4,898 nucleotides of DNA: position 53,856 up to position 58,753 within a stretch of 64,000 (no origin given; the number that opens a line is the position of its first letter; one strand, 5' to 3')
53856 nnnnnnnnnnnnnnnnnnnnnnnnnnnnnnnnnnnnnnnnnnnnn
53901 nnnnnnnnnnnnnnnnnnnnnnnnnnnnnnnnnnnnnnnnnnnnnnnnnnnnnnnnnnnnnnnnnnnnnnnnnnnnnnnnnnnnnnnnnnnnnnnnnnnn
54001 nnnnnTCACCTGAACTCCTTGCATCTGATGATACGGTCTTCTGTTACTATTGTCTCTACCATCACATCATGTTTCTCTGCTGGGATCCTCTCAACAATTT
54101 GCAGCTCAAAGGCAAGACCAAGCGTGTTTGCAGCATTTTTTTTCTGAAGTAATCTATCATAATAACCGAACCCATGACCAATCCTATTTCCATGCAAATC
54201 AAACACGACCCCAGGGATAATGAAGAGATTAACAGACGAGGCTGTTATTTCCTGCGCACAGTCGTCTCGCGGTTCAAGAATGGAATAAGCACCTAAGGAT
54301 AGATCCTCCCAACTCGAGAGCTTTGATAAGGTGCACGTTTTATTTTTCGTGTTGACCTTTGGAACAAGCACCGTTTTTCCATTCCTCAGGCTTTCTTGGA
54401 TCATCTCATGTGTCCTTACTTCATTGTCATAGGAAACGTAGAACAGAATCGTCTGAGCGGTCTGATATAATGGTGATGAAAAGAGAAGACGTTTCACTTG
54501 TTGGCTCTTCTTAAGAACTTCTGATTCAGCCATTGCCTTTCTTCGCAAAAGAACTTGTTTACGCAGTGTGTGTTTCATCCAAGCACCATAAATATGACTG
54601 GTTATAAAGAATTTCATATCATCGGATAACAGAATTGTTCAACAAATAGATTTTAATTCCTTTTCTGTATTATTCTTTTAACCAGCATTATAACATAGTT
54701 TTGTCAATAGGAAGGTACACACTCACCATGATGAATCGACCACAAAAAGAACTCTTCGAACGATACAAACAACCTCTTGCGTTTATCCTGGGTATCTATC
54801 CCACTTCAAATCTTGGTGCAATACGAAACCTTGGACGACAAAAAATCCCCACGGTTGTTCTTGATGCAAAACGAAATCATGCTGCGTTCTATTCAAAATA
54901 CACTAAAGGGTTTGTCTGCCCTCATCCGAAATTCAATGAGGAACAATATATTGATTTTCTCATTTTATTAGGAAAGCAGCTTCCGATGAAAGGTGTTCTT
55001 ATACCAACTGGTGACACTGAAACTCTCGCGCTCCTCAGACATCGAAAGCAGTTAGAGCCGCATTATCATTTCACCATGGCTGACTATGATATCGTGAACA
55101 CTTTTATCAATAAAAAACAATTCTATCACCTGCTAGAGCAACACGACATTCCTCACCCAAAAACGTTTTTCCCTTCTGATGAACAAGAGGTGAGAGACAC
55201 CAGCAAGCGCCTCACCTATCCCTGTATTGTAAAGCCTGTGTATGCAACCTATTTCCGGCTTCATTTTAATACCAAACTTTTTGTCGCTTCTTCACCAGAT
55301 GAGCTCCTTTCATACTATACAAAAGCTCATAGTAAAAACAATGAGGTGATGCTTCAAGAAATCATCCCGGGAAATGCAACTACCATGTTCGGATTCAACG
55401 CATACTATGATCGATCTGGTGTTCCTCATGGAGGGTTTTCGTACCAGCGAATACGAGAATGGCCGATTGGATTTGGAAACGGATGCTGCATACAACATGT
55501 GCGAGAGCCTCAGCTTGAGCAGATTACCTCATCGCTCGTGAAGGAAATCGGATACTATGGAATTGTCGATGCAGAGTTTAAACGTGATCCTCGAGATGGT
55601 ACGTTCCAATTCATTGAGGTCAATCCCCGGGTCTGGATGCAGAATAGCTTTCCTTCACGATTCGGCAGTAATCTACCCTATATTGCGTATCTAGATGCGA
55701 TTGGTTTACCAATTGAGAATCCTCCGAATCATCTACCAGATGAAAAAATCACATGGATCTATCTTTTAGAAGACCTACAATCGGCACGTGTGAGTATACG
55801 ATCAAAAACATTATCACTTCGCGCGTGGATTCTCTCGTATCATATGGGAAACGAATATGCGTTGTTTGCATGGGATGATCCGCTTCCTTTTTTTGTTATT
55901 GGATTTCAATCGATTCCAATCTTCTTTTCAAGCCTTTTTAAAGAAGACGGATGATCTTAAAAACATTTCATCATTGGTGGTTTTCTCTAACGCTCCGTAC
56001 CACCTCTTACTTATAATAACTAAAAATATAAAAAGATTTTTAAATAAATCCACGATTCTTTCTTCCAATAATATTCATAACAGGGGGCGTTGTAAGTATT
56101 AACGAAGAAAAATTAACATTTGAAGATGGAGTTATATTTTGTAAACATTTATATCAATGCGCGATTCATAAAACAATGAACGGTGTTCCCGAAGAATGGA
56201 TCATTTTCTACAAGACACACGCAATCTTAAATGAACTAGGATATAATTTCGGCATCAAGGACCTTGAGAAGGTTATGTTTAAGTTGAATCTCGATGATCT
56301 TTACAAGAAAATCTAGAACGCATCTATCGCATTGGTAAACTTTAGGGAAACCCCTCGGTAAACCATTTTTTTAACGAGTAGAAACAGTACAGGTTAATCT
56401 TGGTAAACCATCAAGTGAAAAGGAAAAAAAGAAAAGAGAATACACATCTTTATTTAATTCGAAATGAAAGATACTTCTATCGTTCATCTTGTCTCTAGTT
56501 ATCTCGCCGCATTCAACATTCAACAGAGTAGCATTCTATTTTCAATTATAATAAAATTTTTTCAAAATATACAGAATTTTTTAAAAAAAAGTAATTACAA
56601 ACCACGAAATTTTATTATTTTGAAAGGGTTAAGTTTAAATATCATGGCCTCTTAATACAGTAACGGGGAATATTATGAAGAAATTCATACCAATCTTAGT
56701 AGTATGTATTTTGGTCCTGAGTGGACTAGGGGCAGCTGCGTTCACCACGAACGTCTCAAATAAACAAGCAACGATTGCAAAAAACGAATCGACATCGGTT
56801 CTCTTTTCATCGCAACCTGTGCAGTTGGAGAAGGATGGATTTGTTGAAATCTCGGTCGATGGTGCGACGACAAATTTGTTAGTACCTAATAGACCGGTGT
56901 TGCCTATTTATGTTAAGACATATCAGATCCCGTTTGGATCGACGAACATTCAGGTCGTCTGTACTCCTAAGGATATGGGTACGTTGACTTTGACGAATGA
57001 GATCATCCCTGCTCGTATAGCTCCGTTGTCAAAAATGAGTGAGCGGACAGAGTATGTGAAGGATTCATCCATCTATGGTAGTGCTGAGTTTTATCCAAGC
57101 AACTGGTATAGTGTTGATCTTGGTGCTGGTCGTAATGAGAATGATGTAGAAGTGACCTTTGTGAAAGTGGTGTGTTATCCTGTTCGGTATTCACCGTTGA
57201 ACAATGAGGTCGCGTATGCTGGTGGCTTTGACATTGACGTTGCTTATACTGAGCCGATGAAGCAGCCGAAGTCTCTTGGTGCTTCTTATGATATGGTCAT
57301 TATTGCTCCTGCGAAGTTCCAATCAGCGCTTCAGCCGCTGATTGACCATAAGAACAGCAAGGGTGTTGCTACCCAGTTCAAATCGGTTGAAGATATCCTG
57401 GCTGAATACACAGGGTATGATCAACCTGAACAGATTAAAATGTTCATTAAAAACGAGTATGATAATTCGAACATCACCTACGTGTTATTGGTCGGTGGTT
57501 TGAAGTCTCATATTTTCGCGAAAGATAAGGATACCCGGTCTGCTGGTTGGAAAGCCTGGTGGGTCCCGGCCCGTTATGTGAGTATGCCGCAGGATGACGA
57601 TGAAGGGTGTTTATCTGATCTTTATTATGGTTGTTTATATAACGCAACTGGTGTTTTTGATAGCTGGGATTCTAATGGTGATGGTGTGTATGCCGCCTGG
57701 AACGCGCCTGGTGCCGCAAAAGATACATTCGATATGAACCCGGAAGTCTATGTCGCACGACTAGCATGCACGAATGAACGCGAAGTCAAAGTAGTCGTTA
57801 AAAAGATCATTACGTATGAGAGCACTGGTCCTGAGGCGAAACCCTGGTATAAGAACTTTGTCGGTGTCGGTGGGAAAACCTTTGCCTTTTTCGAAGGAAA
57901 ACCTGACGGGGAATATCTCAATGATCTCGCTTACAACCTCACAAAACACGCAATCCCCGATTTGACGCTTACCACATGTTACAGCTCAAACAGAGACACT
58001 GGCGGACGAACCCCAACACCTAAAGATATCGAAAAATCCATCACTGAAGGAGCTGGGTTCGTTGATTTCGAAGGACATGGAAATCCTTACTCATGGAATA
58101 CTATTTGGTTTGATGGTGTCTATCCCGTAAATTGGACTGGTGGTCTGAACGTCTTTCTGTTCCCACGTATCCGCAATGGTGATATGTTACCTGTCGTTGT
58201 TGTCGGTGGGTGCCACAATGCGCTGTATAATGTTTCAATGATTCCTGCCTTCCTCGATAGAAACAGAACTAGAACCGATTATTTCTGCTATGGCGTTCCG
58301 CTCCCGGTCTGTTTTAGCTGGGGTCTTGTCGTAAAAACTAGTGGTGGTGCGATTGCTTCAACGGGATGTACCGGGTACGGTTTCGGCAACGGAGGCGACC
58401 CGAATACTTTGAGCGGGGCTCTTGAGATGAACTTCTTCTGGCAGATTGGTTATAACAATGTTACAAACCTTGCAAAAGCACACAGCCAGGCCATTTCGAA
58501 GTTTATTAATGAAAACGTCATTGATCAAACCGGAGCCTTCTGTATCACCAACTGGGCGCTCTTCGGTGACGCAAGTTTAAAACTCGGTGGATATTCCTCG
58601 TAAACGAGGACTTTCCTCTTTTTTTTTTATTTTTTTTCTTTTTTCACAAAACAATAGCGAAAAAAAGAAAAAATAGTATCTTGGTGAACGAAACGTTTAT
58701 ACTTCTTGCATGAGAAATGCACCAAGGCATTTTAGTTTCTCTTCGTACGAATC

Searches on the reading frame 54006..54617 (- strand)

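Call 41: search_protein_families(library=pfam, proteins=[window:54006-54617:-], max_evalue=0.00001)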
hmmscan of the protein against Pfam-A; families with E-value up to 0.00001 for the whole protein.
window:54006-54617:- (203 aa): 1 family
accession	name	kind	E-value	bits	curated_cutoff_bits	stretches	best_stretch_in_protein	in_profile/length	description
PF01812.26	5-FTHF_cyc-lig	-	1.7e-44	152.4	27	1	15-193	1-186/186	5-formyltetrahydrofolate cyclo-ligase family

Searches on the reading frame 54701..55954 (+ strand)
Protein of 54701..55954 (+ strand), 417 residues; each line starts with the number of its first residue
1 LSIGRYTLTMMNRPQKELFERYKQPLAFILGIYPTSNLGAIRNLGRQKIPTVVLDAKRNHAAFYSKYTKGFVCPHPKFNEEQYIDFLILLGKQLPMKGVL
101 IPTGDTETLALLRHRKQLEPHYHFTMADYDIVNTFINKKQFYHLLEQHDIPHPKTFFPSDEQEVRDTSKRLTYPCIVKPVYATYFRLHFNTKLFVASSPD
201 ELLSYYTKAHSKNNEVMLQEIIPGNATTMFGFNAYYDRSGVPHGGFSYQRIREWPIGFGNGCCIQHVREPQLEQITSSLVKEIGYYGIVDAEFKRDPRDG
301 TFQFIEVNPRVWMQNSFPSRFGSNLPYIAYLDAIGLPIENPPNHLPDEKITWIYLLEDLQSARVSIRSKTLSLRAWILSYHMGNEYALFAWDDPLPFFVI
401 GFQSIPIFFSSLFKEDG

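Call 41: search_protein_families(library=pfam, proteins=[window:54701-55954:+], max_evalue=0.00001)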
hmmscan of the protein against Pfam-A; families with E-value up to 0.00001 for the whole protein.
window:54701-55954:+ (417 aa): 1 family
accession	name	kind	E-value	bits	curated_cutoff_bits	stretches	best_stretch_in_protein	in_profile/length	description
PF02786.22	CPSase_L_D2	-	1.6e-07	31.5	19.8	0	272-314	141-183/211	Carbamoyl-phosphate synthase L chain, ATP binding domain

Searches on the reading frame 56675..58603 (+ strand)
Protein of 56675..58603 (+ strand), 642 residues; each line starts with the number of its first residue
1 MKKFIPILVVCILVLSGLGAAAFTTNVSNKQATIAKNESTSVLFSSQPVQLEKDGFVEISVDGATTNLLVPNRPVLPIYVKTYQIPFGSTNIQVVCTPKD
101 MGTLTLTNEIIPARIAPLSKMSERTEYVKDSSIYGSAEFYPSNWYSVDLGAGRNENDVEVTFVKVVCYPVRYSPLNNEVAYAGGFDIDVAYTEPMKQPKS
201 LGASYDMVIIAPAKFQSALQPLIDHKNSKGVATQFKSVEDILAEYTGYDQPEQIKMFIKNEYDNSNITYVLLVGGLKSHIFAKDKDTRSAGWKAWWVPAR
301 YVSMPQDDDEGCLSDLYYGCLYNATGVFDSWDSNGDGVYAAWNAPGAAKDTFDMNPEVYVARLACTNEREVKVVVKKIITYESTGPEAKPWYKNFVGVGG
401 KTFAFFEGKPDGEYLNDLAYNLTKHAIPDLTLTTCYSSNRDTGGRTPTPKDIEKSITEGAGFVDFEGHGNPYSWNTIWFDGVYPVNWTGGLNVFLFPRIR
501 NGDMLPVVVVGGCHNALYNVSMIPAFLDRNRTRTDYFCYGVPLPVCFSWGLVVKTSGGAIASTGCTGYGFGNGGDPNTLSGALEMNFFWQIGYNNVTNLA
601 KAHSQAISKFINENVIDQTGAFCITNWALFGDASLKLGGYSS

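Call 41: search_protein_families(library=pfam, proteins=[window:56675-58603:+], max_evalue=0.00001)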
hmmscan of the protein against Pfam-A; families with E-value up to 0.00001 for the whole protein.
window:56675-58603:+ (642 aa): 1 family
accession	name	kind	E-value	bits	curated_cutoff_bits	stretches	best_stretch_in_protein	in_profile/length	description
PF01364.23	Peptidase_C25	-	3.5e-50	171.8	23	1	207-637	1-374/374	Peptidase family C25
